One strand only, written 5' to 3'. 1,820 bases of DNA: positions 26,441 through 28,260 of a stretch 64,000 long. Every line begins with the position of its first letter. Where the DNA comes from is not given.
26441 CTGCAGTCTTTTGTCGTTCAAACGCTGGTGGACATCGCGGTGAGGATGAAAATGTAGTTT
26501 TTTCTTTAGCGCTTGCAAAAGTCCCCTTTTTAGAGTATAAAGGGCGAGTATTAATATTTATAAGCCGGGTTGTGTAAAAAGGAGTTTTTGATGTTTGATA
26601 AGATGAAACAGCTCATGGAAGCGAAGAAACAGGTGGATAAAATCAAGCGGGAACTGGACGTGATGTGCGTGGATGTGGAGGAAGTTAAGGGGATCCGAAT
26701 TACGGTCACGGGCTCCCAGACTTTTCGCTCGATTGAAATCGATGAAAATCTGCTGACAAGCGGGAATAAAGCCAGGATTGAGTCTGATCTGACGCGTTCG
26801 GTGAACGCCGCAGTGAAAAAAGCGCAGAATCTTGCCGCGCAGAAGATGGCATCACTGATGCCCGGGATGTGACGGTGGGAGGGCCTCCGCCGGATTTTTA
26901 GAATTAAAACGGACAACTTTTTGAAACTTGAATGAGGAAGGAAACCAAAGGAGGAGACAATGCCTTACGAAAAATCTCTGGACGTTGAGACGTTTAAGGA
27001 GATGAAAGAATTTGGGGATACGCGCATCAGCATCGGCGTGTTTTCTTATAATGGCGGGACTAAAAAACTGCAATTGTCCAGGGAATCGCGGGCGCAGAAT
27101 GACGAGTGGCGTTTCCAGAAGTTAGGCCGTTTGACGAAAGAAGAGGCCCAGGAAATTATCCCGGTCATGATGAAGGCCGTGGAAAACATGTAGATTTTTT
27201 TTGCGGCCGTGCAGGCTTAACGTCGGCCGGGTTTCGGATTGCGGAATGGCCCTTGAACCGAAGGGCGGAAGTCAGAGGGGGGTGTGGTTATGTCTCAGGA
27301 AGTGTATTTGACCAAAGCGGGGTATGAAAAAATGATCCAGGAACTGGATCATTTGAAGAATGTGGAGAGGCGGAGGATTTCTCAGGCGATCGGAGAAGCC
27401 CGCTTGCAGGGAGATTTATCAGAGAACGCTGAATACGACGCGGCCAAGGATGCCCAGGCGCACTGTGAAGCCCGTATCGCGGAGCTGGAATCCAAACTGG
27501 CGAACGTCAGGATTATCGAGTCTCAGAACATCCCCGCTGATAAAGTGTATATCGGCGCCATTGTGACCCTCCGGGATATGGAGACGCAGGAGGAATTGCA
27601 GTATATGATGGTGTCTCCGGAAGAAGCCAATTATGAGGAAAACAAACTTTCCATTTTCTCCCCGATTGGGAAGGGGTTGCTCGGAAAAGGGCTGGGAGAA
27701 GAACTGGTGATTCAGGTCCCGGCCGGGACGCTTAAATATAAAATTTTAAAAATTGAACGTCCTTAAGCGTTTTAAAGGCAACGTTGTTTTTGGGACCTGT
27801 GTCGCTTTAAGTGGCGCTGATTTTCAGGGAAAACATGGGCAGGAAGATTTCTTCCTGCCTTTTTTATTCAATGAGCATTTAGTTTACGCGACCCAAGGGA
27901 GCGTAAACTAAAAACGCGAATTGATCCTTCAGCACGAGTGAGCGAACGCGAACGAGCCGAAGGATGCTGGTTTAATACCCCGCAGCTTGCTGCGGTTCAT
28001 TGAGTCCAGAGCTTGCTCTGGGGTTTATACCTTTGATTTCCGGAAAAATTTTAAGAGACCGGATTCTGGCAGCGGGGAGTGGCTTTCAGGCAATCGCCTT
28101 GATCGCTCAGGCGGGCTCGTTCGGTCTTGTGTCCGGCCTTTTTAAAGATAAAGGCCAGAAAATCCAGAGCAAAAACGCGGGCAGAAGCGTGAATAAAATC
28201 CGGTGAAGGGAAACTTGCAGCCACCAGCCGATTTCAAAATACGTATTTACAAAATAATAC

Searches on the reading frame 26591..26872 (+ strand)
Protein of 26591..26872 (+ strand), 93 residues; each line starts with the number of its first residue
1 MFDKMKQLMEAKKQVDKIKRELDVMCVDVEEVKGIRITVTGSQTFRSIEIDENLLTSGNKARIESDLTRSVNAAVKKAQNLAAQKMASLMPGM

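Call 32: find_encoding_contigs(protein=window:26591-26872:+, flank=10000, max_places=10)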
Protein window:26591-26872:+ (93 aa): 2 contigs read that carry it; 2 places shown.
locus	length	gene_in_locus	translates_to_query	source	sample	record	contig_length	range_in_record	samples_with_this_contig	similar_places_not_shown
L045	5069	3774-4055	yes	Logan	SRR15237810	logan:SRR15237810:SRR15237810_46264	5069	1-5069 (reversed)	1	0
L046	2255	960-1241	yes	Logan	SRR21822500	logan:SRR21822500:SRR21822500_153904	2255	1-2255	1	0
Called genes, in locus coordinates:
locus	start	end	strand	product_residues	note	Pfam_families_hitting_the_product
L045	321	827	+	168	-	PF05991:NYN_YacP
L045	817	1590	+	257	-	PF02405:MlaE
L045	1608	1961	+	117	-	-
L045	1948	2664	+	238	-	PF00005:ABC_tran, PF13304:AAA_21 (faint)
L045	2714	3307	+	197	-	PF02470:MlaD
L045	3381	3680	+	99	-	PF02325:CCB3_YggT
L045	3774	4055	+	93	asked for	PF02575:YbaB_DNA_bd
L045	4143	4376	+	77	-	-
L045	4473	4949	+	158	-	PF03449:GreA_GreB_N, PF01272:GreA_GreB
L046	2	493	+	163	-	?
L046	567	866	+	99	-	PF02325:CCB3_YggT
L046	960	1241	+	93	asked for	PF02575:YbaB_DNA_bd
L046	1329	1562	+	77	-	-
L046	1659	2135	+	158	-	PF03449:GreA_GreB_N, PF01272:GreA_GreB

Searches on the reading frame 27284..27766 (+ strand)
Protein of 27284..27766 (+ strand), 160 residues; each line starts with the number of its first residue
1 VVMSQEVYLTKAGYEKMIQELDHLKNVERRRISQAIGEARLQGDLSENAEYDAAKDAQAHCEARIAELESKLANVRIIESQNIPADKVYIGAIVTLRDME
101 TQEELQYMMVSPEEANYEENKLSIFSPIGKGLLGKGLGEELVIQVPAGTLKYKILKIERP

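Call 14: find_encoding_contigs(protein=window:27284-27766:+, flank=10000, max_places=10)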
Protein window:27284-27766:+ (160 aa): no gene with exactly this product is on record in the collection.

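Call 31: find_encoding_contigs(protein=window:27290-27766:+, flank=10000, max_places=10)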
Protein window:27290-27766:+ (158 aa): 2 contigs read that carry it; 2 places shown.
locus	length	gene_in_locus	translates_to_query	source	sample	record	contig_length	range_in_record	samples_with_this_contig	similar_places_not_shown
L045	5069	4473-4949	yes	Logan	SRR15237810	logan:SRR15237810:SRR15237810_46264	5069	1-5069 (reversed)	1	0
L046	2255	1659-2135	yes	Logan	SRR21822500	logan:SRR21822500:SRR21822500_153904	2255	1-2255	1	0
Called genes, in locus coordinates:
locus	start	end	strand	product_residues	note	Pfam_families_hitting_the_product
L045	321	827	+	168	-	PF05991:NYN_YacP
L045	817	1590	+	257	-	PF02405:MlaE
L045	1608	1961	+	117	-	-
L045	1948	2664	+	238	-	PF00005:ABC_tran, PF13304:AAA_21 (faint)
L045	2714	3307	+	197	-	PF02470:MlaD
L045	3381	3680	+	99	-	PF02325:CCB3_YggT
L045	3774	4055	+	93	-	PF02575:YbaB_DNA_bd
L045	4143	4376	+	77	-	-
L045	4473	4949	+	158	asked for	PF03449:GreA_GreB_N, PF01272:GreA_GreB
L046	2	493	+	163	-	?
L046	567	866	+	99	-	PF02325:CCB3_YggT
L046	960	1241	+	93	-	PF02575:YbaB_DNA_bd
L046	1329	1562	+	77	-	-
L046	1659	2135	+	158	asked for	PF03449:GreA_GreB_N, PF01272:GreA_GreB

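Call 33: find_homologous_proteins(query=window:27290-27766:+, max_evalue=1e-40)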
Query window:27290-27766:+ (158 aa): 1015 proteins with E <= 1e-40 among 8000 candidates; the best 120 are listed.
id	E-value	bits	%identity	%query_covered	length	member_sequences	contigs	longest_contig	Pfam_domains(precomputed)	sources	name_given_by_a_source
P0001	5.8e-94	330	100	100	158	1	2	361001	PF01272.26,PF03449.21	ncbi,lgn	-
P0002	2.5e-90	318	97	100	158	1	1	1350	PF01272.26,PF03449.21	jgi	-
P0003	4.4e-90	317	96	100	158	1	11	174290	PF01272.26,PF03449.21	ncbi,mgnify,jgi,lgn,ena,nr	ncbi:MAG TPA: transcription elongation factor GreA [Candidatus Omnitrophota bacterium]|mgnify:CR=1 F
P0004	2.1e-89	315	94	100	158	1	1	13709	PF01272.26,PF03449.21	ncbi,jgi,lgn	ncbi:MAG: transcription elongation factor GreA [Candidatus Omnitrophota bacterium]|jgi:transcription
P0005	9.7e-87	306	92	100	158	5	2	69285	PF01272.26,PF03449.21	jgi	jgi:transcription elongation factor GreA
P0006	5.2e-86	304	91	100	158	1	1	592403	PF01272.26,PF03449.21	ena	-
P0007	8.5e-84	297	88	100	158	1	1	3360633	PF01272.26,PF03449.21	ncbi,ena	-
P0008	7.3e-83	294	89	100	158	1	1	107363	PF01272.26,PF03449.21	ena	-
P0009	2.7e-75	269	78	100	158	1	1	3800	PF01272.26,PF03449.21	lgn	-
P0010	3.4e-75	269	81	99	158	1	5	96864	PF01272.26,PF03449.21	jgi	-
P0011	1.5e-74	267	79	100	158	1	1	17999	PF01272.26,PF03449.21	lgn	-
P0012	1.6e-74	267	80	100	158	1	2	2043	PF01272.26,PF03449.21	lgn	-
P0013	2.9e-74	266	78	100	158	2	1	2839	PF01272.26,PF03449.21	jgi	-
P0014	3.1e-74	266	78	98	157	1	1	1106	PF01272.26,PF03449.21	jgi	jgi:transcription elongation factor GreA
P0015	3.1e-74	266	79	98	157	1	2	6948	PF01272.26,PF03449.21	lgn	-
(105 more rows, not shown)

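Call 34: find_encoding_contigs(protein=P0003, flank=10000, max_places=4)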
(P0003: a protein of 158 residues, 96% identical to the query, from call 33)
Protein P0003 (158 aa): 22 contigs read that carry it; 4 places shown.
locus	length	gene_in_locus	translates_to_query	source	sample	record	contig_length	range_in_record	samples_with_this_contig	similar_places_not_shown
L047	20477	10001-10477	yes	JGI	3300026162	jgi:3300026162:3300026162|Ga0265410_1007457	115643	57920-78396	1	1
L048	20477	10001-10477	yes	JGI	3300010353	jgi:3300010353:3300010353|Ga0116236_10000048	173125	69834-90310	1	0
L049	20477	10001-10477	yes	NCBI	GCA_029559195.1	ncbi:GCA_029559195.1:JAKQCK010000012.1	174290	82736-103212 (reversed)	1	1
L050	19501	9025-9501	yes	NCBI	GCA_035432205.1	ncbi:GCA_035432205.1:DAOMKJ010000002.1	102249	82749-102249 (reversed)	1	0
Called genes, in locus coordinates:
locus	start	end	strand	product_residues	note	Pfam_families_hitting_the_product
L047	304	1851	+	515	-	PF02310:B12-binding, PF04055:Radical_SAM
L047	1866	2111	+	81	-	-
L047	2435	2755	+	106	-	PF00085:Thioredoxin, PF00578:AhpC-TSA (weak), PF13098:Thioredoxin_2, PF13905:Thioredoxin_8 (weak)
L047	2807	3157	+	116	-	PF02261:Asp_decarbox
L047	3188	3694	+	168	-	PF01327:Pep_deformylase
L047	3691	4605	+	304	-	PF16881:LIAS_N (faint), PF04055:Radical_SAM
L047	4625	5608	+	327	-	PF03706:LPG_synthase_TM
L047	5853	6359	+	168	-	PF05991:NYN_YacP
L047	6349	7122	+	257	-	PF02405:MlaE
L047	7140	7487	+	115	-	-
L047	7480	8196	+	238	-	PF00005:ABC_tran, PF13304:AAA_21 (faint)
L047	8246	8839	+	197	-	PF02470:MlaD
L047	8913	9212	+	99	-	PF02325:CCB3_YggT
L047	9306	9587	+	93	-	PF02575:YbaB_DNA_bd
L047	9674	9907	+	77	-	-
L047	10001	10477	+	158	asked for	PF03449:GreA_GreB_N, PF01272:GreA_GreB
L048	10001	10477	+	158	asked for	PF03449:GreA_GreB_N, PF01272:GreA_GreB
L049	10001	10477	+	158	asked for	PF03449:GreA_GreB_N, PF01272:GreA_GreB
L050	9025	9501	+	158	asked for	PF03449:GreA_GreB_N, PF01272:GreA_GreB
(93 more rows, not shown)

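Call 35: find_encoding_contigs(protein=P0006, flank=10000, max_places=3)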
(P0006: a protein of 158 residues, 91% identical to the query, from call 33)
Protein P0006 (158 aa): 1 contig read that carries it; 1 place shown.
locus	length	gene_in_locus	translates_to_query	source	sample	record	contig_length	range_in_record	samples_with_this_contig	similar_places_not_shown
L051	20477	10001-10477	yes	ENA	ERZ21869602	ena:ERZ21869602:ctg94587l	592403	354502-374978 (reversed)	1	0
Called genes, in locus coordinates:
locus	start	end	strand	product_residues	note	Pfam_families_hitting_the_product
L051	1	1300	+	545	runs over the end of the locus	PF01645:Glu_synthase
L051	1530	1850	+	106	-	PF00085:Thioredoxin, PF00578:AhpC-TSA (weak), PF13098:Thioredoxin_2, PF13905:Thioredoxin_8 (weak)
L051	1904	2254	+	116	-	PF02261:Asp_decarbox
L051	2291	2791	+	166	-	PF01327:Pep_deformylase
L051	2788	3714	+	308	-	PF16881:LIAS_N (weak), PF04055:Radical_SAM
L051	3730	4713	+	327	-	PF03706:LPG_synthase_TM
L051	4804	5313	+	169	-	PF05991:NYN_YacP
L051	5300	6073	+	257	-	PF02405:MlaE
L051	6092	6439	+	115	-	-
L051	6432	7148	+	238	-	PF00005:ABC_tran, PF13304:AAA_21 (weak)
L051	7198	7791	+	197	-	PF02470:MlaD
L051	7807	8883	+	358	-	PF21088:MS_channel_1st, PF00924:MS_channel_2nd, PF21082:MS_channel_3rd (weak)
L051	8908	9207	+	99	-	PF02325:CCB3_YggT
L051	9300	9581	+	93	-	PF02575:YbaB_DNA_bd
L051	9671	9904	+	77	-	-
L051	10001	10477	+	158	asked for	PF03449:GreA_GreB_N, PF01272:GreA_GreB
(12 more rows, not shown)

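Call 36: find_encoding_contigs(protein=P0007, flank=10000, max_places=3)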
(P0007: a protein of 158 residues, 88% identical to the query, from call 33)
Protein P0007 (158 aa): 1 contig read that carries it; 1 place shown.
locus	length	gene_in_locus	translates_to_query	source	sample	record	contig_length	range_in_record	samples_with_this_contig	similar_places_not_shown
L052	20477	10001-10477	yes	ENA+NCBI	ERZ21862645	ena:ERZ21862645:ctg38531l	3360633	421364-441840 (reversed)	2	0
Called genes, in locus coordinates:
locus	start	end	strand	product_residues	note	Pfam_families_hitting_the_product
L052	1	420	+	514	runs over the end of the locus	PF02310:B12-binding, PF04055:Radical_SAM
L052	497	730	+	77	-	-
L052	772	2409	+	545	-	PF01645:Glu_synthase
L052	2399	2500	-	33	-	-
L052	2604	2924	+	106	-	PF00085:Thioredoxin, PF13098:Thioredoxin_2, PF13905:Thioredoxin_8 (faint)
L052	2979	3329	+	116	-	PF02261:Asp_decarbox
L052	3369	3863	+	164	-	PF01327:Pep_deformylase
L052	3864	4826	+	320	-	PF16881:LIAS_N, PF04055:Radical_SAM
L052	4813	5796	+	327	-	PF03706:LPG_synthase_TM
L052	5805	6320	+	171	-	PF05991:NYN_YacP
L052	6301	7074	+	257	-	PF02405:MlaE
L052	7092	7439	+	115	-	-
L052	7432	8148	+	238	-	PF00005:ABC_tran, PF13304:AAA_21 (faint)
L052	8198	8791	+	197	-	PF02470:MlaD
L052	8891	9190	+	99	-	PF02325:CCB3_YggT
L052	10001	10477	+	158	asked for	PF03449:GreA_GreB_N, PF01272:GreA_GreB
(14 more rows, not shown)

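Call 73: find_encoding_contigs(protein=P0005, flank=10000, max_places=2)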
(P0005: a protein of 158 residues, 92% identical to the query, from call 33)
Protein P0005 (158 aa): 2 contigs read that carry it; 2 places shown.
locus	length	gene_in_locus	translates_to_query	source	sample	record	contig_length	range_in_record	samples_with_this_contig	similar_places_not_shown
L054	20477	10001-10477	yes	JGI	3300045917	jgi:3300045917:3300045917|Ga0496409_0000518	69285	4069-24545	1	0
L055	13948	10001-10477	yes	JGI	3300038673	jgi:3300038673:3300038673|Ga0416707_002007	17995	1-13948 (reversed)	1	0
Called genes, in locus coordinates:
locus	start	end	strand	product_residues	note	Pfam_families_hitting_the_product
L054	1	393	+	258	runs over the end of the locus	-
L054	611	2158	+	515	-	PF02310:B12-binding, PF04055:Radical_SAM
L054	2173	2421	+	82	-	-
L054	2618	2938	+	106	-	PF00085:Thioredoxin, PF00578:AhpC-TSA (weak), PF13098:Thioredoxin_2, PF13905:Thioredoxin_8 (weak), PF13728:TraF (weak)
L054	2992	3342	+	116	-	PF02261:Asp_decarbox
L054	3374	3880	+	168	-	PF01327:Pep_deformylase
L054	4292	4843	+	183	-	-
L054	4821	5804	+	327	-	PF03706:LPG_synthase_TM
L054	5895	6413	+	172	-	PF05991:NYN_YacP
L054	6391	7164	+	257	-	PF02405:MlaE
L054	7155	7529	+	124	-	-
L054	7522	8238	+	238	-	PF00005:ABC_tran, PF13304:AAA_21 (faint)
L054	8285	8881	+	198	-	PF02470:MlaD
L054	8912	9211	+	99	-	PF02325:CCB3_YggT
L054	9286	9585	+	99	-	PF02575:YbaB_DNA_bd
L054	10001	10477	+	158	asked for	PF03449:GreA_GreB_N, PF01272:GreA_GreB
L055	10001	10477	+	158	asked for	PF03449:GreA_GreB_N, PF01272:GreA_GreB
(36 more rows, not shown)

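Call 74: find_encoding_contigs(protein=P0004, flank=10000, max_places=2)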
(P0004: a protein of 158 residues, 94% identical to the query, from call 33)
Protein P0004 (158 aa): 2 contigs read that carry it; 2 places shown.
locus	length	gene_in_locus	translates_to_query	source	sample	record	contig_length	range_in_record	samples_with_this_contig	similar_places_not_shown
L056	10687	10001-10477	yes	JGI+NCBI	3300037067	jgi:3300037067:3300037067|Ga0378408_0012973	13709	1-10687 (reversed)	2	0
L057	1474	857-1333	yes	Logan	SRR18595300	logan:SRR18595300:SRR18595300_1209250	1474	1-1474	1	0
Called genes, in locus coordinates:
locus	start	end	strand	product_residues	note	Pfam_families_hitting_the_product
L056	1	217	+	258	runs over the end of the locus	-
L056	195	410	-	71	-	-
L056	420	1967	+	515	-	PF02310:B12-binding, PF04055:Radical_SAM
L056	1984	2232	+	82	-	-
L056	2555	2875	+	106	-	PF00085:Thioredoxin, PF13098:Thioredoxin_2 (weak), PF13905:Thioredoxin_8 (weak)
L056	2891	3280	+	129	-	PF02261:Asp_decarbox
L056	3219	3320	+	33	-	-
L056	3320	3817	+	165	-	PF01327:Pep_deformylase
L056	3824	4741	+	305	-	PF16881:LIAS_N (faint), PF04055:Radical_SAM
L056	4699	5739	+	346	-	PF03706:LPG_synthase_TM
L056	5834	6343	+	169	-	PF05991:NYN_YacP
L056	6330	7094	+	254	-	PF02405:MlaE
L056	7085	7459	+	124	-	-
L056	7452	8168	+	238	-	PF00005:ABC_tran, PF13304:AAA_21 (faint)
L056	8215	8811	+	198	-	PF02470:MlaD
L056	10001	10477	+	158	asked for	PF03449:GreA_GreB_N, PF01272:GreA_GreB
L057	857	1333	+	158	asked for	PF03449:GreA_GreB_N, PF01272:GreA_GreB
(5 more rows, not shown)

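Call 75: find_encoding_contigs(protein=P0008, flank=10000, max_places=2)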
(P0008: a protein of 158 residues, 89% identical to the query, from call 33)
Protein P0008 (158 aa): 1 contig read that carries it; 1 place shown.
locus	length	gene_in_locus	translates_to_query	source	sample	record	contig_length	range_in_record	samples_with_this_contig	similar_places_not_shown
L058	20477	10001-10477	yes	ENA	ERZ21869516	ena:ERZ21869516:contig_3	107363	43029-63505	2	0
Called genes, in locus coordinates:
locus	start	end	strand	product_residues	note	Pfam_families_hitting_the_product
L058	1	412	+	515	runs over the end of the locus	PF02310:B12-binding, PF04055:Radical_SAM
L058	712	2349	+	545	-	PF01645:Glu_synthase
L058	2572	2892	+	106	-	PF00085:Thioredoxin, PF00578:AhpC-TSA (weak), PF13098:Thioredoxin_2, PF13905:Thioredoxin_8 (weak)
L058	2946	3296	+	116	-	PF02261:Asp_decarbox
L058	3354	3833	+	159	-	PF01327:Pep_deformylase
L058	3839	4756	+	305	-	PF04055:Radical_SAM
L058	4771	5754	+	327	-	PF03706:LPG_synthase_TM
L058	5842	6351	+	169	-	PF05991:NYN_YacP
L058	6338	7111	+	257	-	PF02405:MlaE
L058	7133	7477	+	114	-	-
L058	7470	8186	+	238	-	PF00005:ABC_tran, PF13304:AAA_21 (weak)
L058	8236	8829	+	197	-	PF02470:MlaD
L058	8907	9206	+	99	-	PF02325:CCB3_YggT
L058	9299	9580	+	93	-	PF02575:YbaB_DNA_bd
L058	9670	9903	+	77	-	-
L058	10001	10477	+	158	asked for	PF03449:GreA_GreB_N, PF01272:GreA_GreB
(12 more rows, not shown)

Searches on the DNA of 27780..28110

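Call 8: search_rna_families(source=window, start=27780, end=28110, threshold=evalue, max_evalue=10, show_alignments=3)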
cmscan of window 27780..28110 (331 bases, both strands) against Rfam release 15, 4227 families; matches with E-value up to 10: 7.
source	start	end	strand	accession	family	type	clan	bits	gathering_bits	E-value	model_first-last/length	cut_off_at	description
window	27780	27874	+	RF00121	MicC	Gene; sRNA;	-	20.5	90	0.9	22-123/123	5'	MicC RNA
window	27812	27871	+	RF00238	ctRNA_pND324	Gene; antisense;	-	18.9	45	2.7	1-86/86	no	ctRNA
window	27834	27921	-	RF04219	HCV_J750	Cis-reg;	-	18.2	90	0.4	1-113/113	no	J750 non-coding RNA (containing SLSL761 and SL783)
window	27780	27872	+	RF00558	L20_leader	Cis-reg; leader;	-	17.3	58.7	0.54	41-127/127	5'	Ribosomal protein L20 leader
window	27830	27904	-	RF02057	STnc40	Gene; sRNA;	-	16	45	3.7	1-70/70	no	Salmonella enterica sRNA STnc40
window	27831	27888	-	RF02901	AaHKsRNA41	Gene; sRNA;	-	13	97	1.1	1-187/187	no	Aggregatibacter sRNA 41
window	27780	27873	+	RF00228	IRES_HepA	Cis-reg; IRES;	-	9.7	55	1.1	475-572/572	5'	Hepatitis A virus internal ribosome entry site (IRES)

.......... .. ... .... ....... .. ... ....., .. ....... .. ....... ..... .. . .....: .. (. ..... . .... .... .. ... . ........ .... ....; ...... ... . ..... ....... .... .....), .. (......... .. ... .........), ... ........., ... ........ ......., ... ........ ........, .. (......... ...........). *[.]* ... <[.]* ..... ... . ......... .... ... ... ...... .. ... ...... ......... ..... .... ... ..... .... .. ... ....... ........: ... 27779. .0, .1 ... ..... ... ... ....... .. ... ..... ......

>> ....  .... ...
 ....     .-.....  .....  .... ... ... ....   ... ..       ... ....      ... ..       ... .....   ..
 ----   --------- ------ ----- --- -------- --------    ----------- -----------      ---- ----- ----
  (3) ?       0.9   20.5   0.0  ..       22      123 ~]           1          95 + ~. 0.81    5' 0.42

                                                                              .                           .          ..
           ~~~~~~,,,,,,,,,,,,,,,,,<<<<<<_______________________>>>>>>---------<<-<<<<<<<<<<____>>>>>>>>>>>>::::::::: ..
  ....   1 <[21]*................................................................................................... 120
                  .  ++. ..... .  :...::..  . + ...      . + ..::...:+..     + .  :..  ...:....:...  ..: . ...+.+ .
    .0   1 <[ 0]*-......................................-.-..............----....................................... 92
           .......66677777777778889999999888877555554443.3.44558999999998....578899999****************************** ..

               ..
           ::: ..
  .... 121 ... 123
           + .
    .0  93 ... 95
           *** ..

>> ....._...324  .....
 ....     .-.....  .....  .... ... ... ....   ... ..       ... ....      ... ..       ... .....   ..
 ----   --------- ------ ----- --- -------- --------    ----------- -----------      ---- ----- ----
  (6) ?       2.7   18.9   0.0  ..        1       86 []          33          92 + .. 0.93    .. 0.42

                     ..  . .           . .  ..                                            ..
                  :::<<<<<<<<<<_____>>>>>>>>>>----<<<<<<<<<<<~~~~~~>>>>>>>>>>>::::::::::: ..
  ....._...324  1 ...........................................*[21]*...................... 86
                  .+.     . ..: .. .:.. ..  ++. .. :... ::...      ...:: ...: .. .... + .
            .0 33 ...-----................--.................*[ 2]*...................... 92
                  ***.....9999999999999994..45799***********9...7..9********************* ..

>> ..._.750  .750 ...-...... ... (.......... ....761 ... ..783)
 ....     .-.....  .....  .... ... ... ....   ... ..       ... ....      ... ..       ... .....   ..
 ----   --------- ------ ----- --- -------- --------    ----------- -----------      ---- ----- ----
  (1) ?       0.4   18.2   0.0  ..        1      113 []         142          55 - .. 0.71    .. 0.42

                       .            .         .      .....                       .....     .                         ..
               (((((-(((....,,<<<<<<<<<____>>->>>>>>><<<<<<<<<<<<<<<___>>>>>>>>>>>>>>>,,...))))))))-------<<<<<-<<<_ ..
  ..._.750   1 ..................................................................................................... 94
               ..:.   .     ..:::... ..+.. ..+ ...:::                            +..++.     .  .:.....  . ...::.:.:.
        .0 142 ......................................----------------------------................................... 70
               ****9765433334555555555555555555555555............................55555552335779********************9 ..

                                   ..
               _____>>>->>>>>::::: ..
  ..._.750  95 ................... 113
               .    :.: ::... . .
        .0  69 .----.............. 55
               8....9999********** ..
